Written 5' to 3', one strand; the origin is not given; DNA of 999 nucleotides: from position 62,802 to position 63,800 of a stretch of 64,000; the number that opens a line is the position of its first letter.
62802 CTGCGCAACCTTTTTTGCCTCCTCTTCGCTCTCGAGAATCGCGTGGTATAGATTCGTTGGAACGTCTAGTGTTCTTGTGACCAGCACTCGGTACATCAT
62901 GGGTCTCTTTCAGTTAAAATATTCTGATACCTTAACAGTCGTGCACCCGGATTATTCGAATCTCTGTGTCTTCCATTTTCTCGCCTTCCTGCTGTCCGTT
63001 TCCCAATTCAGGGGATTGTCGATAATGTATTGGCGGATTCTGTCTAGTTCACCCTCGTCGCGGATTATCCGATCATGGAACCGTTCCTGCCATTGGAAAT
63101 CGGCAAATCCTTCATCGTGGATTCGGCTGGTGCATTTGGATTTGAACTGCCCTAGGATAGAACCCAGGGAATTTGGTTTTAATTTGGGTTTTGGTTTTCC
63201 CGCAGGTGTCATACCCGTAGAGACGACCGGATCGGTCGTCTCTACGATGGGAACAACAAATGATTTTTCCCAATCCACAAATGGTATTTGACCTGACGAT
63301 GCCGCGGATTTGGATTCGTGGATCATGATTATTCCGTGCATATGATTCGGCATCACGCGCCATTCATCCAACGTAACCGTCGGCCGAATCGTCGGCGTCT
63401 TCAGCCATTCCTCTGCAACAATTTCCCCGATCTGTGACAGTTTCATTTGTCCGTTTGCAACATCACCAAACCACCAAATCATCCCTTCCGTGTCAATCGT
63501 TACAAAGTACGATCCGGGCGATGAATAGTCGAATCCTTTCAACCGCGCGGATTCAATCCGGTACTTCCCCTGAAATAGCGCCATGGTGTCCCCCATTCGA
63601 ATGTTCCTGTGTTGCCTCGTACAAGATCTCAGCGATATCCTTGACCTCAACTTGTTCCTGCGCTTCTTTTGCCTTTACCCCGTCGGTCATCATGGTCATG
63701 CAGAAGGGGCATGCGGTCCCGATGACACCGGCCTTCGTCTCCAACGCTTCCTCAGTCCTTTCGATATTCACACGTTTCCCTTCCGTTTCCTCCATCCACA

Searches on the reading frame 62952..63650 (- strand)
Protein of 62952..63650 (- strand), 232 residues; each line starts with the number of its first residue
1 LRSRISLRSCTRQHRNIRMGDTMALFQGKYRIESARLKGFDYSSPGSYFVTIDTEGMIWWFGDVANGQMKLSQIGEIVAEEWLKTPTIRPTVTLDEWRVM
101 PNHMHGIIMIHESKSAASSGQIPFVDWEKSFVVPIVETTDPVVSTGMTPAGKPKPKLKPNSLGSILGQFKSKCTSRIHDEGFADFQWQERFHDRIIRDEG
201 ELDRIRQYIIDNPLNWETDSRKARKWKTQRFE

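Call 11: search_protein_families(library=pfam, proteins=[window:62952-63650:-])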
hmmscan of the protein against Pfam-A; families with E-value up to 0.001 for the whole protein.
window:62952-63650:- (232 aa): 0 families

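Call 23: search_protein_families(library=ncbifam, proteins=[window:62952-63650:-], max_evalue=1)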
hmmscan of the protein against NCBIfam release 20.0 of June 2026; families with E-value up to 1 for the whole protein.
window:62952-63650:- (232 aa): 1 family
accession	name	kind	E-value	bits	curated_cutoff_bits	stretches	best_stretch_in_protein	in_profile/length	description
NF047646.1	REP_Tyr_transpos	equivalog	1.3e-13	51.1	80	2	159-215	67-133/146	REP-associated tyrosine transposase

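Call 24: search_protein_families(library=pfam, proteins=[window:62952-63650:-], max_evalue=1)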
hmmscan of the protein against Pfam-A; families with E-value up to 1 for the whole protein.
window:62952-63650:- (232 aa): 1 family
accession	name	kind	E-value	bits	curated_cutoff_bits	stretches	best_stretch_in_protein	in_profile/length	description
PF01797.21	Y1_Tnp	-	0.0025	18.4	23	0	91-115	40-64/121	Transposase IS200 like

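Call 63: search_solved_structures(query=window:62955-63584:-, max_evalue=1, show_alignments=1)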
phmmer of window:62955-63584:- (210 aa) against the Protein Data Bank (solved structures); distinct sequences matched with E-value up to 1: 0.
